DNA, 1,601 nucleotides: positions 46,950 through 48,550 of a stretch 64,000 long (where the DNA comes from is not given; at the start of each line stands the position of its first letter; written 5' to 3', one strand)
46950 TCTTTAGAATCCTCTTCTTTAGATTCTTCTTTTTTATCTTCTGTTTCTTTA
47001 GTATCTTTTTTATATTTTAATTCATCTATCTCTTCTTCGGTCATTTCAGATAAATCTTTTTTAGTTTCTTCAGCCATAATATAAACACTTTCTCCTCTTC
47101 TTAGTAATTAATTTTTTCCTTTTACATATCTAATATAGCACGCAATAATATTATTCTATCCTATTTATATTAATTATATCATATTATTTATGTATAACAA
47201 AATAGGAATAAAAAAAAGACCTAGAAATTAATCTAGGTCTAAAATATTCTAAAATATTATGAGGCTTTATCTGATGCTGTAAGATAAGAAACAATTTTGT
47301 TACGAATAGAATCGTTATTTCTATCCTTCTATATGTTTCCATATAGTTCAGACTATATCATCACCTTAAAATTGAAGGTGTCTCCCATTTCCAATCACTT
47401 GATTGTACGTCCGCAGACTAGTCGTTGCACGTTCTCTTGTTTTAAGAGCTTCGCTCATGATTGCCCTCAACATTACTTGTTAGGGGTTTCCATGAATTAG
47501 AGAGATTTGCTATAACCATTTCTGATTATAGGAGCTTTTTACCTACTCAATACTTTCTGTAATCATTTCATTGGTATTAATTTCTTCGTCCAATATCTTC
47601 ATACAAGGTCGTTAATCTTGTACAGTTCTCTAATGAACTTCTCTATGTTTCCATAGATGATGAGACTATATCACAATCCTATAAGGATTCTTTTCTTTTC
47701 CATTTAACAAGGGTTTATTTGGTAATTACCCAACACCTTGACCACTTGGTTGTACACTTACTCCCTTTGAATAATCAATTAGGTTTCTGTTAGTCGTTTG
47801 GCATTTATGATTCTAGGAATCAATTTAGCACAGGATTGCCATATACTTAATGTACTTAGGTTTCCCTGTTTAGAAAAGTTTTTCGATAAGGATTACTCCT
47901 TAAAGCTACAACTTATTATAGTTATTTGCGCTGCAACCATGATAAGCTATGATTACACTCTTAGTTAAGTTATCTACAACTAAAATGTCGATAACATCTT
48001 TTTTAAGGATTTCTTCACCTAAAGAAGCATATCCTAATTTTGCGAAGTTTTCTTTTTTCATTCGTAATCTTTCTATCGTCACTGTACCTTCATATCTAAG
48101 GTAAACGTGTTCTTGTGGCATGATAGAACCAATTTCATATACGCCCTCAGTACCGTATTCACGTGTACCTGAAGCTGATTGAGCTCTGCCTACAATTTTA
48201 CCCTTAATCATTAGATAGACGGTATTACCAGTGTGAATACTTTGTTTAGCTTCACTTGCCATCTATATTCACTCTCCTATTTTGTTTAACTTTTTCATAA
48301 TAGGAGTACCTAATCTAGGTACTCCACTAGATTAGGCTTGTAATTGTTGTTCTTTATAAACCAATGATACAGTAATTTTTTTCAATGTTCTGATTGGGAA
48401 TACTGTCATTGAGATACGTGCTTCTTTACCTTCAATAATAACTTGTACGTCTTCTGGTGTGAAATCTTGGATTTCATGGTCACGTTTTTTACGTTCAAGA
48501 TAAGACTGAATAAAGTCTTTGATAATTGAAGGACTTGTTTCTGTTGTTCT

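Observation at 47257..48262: Tail tube gene interrupted by two ORF-less group I introns flanking a 46-nt micro-exon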

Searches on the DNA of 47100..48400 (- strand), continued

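Call 35: search_rna_families(sources=[L001, L002, L003, L004, L005, L006, L008, L009, L010, L011], threshold=gathering)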
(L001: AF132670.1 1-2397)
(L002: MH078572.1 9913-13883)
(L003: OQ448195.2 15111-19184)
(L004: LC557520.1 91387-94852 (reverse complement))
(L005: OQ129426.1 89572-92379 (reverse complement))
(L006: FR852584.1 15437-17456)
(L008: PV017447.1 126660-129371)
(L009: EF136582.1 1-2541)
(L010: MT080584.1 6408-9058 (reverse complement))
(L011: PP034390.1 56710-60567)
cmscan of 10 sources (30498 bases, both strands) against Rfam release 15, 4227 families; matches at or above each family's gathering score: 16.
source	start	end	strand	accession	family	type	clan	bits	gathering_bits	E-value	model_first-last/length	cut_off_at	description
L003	2235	2458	+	RF00028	Intron_gpI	Intron;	-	106.2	50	6.7e-27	1-253/253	no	Group I catalytic intron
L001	1335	1593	+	RF00028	Intron_gpI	Intron;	-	100.9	50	2.8e-25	1-253/253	no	Group I catalytic intron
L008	1838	2066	+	RF00028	Intron_gpI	Intron;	-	98.2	50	1.8e-24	1-253/253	no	Group I catalytic intron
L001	1060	1284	+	RF00028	Intron_gpI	Intron;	-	97.4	50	3.1e-24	1-253/253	no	Group I catalytic intron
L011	1786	2020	+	RF00028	Intron_gpI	Intron;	-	96.9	50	4.2e-24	1-253/253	no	Group I catalytic intron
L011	1503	1727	+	RF00028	Intron_gpI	Intron;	-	95.8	50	8.9e-24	1-253/253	no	Group I catalytic intron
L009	776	1003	+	RF00028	Intron_gpI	Intron;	-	92.1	50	1.2e-22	1-253/253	no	Group I catalytic intron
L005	1600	1832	+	RF00028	Intron_gpI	Intron;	-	89.7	50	6.1e-22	1-253/253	no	Group I catalytic intron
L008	2113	2338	+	RF00028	Intron_gpI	Intron;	-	87.7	50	2.4e-21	1-253/253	no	Group I catalytic intron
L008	1547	1779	+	RF00028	Intron_gpI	Intron;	-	87.1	50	3.7e-21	1-253/253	no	Group I catalytic intron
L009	435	712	+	RF00028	Intron_gpI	Intron;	-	78.4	50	1.5e-18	1-253/253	no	Group I catalytic intron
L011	1179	1457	+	RF00028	Intron_gpI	Intron;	-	73.4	50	4.8e-17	1-253/253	no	Group I catalytic intron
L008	1185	1476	+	RF00028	Intron_gpI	Intron;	-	70.7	50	3.1e-16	1-253/253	no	Group I catalytic intron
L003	1848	2147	+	RF00028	Intron_gpI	Intron;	-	68.6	50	1.3e-15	1-253/253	no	Group I catalytic intron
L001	693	979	+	RF00028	Intron_gpI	Intron;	-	63.6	50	4.2e-14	1-253/253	no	Group I catalytic intron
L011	888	1143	+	RF00028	Intron_gpI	Intron;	-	50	50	4.7e-10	1-253/253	no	Group I catalytic intron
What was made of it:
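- Twort I1, the homologue of intron A, scores lower (63.6 bits) in the same scan (call 35).
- Tried and rejected: Rfam scan of ten relatives (call 35).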

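Call 46: get_annotated_region(hit=H129, flank=300)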
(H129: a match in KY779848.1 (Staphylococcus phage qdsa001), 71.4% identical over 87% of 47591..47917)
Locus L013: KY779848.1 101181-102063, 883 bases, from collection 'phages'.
description: Staphylococcus phage qdsa001, complete genome.
organism: Staphylococcus phage qdsa001 (NCBI taxid 1970744)
taxonomy: Viruses; Duplodnaviria; Heunggongvirae; Uroviricota; Caudoviricetes; Herelleviridae; Twortvirinae; Silviavirus
host: Staphylococcus aureus; source: sewage; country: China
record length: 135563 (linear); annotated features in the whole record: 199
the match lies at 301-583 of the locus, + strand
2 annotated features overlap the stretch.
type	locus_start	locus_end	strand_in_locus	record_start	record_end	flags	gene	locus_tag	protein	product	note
CDS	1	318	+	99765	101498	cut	-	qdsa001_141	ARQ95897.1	ribonucleotide-diphosphate reductase alpha subunit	-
CDS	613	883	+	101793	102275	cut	-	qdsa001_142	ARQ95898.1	homing endonuclease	-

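Call 47: get_annotated_region(hit=H128, flank=300)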
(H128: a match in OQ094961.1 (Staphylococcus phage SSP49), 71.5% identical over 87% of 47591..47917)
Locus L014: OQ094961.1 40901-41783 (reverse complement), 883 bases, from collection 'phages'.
description: Staphylococcus phage SSP49, complete genome.
organism: Staphylococcus phage SSP49 (NCBI taxid 3017777)
taxonomy: Viruses; Duplodnaviria; Heunggongvirae; Uroviricota; Caudoviricetes; Herelleviridae; Twortvirinae; Silviavirus
host: Staphylococcus aureus ATCC 13301; source: sewage; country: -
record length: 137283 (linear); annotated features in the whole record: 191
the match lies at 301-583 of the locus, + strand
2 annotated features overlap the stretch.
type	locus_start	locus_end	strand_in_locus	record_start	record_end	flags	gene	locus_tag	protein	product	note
CDS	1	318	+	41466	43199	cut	-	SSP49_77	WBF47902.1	nucleotide metabolism protein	-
CDS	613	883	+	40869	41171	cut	-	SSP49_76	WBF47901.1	hypothetical protein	-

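Call 48: get_annotated_region(hit=H116, flank=300)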
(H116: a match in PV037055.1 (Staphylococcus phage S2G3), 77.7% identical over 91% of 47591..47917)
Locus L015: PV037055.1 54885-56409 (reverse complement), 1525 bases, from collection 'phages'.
description: Staphylococcus phage S2G3, complete genome.
organism: Staphylococcus phage S2G3 (NCBI taxid 3401602)
taxonomy: Viruses; Duplodnaviria; Heunggongvirae; Uroviricota; Caudoviricetes
host: Staphylococcus capitis; source: waste water; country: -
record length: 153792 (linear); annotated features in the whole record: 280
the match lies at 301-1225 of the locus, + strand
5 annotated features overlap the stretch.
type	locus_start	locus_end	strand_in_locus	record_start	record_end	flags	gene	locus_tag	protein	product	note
CDS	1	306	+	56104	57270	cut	-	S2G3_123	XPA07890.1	ribonucleotide reductase large subunit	-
CDS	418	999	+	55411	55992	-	-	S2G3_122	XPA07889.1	homing endonuclease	-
CDS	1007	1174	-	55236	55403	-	-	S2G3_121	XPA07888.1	hypothetical protein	-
CDS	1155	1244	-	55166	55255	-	-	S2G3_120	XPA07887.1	hypothetical protein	-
CDS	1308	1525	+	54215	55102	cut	-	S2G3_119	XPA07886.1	NrdA-like aerobic NDP reductase large subunit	-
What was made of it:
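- Closest known: nrdE. Different: They carry a homing endonuclease ORF in P6 or after P9 (calls 46, 48).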

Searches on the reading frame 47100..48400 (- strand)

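Call 54: search_protein_families(library=pfam, proteins=[L003:2635-3621:+], max_evalue=0.01)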
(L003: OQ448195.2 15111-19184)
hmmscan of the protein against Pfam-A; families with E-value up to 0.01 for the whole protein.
L003:2635-3621:+ (329 aa): 2 families
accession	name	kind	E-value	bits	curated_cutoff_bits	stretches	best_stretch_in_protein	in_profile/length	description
PF22083.2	I-HmuI_NUMOD-like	-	2.4e-08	33.8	27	1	203-229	20-46/46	DNA endonuclease I-HmuI-like, NUMOD-like domain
PF22292.1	DUF6965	-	0.007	16.7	25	0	112-142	3-34/66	Domain of unknown function (DUF6965)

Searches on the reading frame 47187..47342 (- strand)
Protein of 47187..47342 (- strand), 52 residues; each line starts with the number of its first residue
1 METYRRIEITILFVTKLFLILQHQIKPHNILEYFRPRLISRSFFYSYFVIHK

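Call 67: search_protein_families(library=pfam, proteins=[window:47187-47342:-], max_evalue=1)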
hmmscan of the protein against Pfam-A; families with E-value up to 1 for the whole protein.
seq(52 aa): 0 families

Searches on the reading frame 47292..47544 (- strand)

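Call 54: search_protein_families(library=pfam, proteins=[L011:2208-3500:+], max_evalue=0.01)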
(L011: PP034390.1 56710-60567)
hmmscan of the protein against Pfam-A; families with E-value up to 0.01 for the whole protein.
L011:2208-3500:+ (431 aa): 3 families
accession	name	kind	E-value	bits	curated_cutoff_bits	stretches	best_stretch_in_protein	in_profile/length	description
PF22083.2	I-HmuI_NUMOD-like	-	8.9e-05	22.4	27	0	388-405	27-44/46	DNA endonuclease I-HmuI-like, NUMOD-like domain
PF11823.13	Se_S_carrier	-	0.0034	17.3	25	0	335-362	37-64/69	Putative Se/S carrier protein-like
PF25212.1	HVO_A0114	-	0.0078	16.4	27.6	0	346-371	11-36/84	HVO_A0114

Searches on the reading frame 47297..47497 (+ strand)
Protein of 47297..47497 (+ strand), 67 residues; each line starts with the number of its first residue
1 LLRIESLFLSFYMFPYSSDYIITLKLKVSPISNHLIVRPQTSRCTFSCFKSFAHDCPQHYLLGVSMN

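Call 67: search_protein_families(library=pfam, proteins=[window:47297-47497:+], max_evalue=1)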
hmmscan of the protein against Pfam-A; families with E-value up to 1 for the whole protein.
seq(67 aa): 0 families
